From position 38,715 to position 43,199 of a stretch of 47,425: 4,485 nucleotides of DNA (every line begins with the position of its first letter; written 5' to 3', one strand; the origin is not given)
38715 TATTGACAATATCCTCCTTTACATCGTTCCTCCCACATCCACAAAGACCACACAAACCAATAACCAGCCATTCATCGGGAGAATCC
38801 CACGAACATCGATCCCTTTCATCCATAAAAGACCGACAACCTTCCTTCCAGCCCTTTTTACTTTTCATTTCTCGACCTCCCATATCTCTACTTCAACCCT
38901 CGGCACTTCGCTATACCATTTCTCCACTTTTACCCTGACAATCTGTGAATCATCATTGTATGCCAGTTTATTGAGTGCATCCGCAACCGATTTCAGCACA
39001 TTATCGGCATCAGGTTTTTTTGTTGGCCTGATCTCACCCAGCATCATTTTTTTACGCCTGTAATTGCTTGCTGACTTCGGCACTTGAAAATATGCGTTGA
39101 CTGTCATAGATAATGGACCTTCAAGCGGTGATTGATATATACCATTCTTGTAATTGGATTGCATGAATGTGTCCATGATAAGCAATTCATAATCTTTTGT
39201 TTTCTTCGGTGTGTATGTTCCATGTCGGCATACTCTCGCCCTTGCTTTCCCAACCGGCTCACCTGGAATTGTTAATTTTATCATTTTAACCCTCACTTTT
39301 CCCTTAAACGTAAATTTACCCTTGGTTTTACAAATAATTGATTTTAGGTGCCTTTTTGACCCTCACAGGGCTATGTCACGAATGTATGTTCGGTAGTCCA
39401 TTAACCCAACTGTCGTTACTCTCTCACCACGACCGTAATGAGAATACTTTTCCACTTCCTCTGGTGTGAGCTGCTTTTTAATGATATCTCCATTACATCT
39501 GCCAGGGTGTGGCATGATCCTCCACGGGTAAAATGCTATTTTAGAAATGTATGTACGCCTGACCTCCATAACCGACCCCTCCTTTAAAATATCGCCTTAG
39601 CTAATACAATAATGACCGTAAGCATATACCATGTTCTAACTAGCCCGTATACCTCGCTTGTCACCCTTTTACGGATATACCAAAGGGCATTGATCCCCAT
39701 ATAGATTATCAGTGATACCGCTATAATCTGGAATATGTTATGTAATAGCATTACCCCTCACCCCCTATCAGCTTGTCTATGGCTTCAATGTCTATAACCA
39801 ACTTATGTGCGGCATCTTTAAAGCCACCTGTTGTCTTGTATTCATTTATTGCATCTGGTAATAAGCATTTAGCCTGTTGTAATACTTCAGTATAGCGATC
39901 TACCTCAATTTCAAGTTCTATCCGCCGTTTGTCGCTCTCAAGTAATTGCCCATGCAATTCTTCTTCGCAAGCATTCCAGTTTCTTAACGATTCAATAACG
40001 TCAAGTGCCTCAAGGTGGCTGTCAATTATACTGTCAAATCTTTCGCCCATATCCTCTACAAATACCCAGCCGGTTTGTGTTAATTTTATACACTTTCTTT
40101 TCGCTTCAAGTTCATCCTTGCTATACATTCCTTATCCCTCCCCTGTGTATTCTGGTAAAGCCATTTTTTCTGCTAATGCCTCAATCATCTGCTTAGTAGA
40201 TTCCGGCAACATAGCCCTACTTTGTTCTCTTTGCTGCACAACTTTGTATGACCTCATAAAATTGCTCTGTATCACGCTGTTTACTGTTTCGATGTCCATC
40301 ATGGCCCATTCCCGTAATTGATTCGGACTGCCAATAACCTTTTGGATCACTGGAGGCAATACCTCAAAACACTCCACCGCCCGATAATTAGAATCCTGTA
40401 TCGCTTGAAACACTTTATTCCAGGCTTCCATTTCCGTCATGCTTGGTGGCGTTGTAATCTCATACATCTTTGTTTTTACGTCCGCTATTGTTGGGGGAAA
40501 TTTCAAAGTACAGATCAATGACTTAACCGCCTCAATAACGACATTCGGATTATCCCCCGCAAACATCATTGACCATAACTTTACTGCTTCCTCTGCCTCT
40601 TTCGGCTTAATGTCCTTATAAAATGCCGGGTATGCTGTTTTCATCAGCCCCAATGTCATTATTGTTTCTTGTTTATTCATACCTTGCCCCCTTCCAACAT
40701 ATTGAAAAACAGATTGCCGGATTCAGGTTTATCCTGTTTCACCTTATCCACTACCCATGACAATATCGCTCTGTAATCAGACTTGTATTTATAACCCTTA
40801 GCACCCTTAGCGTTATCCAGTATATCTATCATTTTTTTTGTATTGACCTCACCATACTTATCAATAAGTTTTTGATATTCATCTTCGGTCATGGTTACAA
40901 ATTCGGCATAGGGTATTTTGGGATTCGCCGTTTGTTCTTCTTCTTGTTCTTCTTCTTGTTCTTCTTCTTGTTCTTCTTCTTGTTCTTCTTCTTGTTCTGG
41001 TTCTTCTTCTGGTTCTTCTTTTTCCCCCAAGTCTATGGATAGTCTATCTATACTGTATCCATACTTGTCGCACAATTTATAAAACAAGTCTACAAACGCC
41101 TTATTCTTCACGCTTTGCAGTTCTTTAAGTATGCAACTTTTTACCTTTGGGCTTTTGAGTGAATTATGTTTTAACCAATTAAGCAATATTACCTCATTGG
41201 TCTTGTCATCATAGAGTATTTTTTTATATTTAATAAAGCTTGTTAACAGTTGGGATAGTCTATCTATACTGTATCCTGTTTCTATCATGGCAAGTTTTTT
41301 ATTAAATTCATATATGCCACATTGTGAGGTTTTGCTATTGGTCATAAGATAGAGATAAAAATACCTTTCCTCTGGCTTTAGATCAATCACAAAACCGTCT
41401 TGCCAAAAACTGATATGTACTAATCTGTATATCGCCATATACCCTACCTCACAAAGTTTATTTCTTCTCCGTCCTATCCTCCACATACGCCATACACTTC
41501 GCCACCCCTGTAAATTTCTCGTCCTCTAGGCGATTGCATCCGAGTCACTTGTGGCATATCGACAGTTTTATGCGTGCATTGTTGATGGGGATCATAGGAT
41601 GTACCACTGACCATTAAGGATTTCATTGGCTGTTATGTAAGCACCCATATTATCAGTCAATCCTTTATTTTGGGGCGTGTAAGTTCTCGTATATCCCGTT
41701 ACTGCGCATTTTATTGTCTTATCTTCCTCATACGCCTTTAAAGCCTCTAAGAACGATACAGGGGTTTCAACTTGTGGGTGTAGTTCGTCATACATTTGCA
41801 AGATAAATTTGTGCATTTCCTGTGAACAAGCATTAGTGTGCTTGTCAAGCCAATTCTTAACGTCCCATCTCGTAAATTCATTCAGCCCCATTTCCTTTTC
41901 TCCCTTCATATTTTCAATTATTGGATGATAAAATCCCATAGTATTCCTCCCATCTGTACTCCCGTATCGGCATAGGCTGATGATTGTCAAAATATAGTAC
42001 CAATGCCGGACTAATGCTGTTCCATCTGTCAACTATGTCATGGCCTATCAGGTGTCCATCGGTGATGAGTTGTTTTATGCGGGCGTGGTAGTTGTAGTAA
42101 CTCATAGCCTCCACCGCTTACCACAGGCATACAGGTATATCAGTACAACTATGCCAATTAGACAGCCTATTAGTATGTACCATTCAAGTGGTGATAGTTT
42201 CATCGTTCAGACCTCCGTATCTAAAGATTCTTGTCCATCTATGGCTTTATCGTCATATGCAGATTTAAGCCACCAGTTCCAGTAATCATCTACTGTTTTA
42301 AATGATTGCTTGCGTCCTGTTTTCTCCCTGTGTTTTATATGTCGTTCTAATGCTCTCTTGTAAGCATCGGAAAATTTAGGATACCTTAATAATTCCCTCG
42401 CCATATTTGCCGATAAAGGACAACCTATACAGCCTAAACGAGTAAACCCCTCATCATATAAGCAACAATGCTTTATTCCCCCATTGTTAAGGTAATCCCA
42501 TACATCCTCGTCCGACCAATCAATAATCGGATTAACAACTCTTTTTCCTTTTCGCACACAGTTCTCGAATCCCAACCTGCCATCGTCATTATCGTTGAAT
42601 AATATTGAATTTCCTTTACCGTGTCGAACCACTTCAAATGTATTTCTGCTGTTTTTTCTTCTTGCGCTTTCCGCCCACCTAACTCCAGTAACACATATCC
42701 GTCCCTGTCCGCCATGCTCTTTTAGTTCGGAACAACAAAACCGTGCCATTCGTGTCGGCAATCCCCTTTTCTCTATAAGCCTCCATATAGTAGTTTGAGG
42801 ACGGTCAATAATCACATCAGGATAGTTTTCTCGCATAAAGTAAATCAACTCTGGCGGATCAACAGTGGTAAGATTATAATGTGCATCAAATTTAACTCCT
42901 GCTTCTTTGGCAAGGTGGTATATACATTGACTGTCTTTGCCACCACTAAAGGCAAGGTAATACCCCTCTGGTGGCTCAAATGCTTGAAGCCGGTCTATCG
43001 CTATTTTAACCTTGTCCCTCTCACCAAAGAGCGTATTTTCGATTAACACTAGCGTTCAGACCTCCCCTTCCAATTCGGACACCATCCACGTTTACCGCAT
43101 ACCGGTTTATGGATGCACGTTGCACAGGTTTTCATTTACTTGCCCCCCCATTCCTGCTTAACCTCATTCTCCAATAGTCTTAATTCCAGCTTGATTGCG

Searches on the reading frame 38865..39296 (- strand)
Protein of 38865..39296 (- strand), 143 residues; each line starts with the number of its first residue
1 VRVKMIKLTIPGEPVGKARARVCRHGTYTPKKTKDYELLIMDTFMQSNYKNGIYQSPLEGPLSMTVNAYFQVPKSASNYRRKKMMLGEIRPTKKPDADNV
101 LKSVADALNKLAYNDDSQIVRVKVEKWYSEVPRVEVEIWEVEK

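Call 57: search_protein_families(library=phrogs, max_evalue=0.001, proteins=[window:38865-39296:-])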
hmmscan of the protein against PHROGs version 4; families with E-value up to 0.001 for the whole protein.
window:38865-39296:- (143 aa): 6 families
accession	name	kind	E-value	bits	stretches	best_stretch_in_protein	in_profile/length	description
phrog_140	-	DNA, RNA and nucleotide metabolism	9e-48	163.8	1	3-142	36-169/219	RusA-like Holliday junction resolvase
phrog_34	-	DNA, RNA and nucleotide metabolism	1.4e-11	45.5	1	3-142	72-195/259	RusA-like Holliday junction resolvase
phrog_24390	-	unknown function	4.1e-09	37.6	1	93-142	10-59/62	-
phrog_11573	-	unknown function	0.00014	23.1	1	92-129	59-96/110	-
phrog_1532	-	unknown function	0.00017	22.3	1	94-142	23-73/80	-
phrog_11894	-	DNA, RNA and nucleotide metabolism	0.00072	20.8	0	90-130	68-109/122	RusA-like Holliday junction resolvase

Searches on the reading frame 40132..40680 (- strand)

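Call 53: search_protein_families(library=pfam, max_evalue=0.01, proteins=[window:40132-40680:-])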
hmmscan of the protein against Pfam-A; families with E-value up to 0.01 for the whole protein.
window:40132-40680:- (182 aa): 1 family
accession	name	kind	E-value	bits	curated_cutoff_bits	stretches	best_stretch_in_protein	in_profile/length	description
PF11417.13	Inhibitor_G39P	-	5.7e-17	62.5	22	1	2-68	1-68/69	Loader and inhibitor of phage G40P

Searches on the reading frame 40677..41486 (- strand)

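Call 53: search_protein_families(library=pfam, max_evalue=0.01, proteins=[window:40677-41486:-])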
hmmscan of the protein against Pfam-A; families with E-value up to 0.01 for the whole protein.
window:40677-41486:- (269 aa): 1 family
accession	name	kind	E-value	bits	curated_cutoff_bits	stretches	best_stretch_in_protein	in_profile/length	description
PF17908.6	APAF1_C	-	0.0021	18.4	22.8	1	27-99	15-89/135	APAF-1 helical domain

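Call 57: search_protein_families(library=phrogs, max_evalue=0.001, proteins=[window:40677-41486:-])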
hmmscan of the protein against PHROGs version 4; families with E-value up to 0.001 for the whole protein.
window:40677-41486:- (269 aa): 8 families
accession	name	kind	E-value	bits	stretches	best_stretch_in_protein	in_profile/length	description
phrog_6251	-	DNA, RNA and nucleotide metabolism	8.9e-46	157.6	1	17-211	1-210/284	replisome organizer DnaA-like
phrog_1701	-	DNA, RNA and nucleotide metabolism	2.4e-38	133.7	1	17-256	1-239/323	DnaD-like helicase loader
phrog_13246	-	DNA, RNA and nucleotide metabolism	3.5e-28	99.8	1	159-255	123-224/250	replisome organizer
phrog_25711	-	unknown function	5.5e-12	47.2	1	17-156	3-116/164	-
phrog_8064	-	DNA, RNA and nucleotide metabolism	3.9e-10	40.2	1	20-184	92-251/446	replication initiation protein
phrog_25210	-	unknown function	7.3e-08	33.3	1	42-182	29-171/207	-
phrog_12196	-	unknown function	7.2e-07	29.9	1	34-188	20-178/297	-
phrog_3171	-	DNA, RNA and nucleotide metabolism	1.1e-06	29.3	1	23-126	8-113/331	replication initiation protein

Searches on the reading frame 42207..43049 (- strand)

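Call 53: search_protein_families(library=pfam, max_evalue=0.01, proteins=[window:42207-43049:-])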
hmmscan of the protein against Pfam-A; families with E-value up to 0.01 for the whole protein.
window:42207-43049:- (280 aa): 1 family
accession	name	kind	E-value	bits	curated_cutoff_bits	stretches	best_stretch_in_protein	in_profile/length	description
PF01507.26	PAPS_reduct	-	2.9e-19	70.2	22.5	1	31-211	3-173/175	Phosphoadenosine phosphosulfate reductase domain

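Call 57: search_protein_families(library=phrogs, max_evalue=0.001, proteins=[window:42207-43049:-])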
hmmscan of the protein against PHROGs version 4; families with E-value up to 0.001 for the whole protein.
window:42207-43049:- (280 aa): 2 families
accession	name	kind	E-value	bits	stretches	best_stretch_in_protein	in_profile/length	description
phrog_424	-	moron, auxiliary metabolic gene and host takeover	1.4e-40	140.6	1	12-246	146-370/460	phosphoadenosine phosphosulfate reductase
phrog_2302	-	moron, auxiliary metabolic gene and host takeover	7.6e-19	68.9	2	118-199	163-225/381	phosphoadenosine phosphosulfate reductase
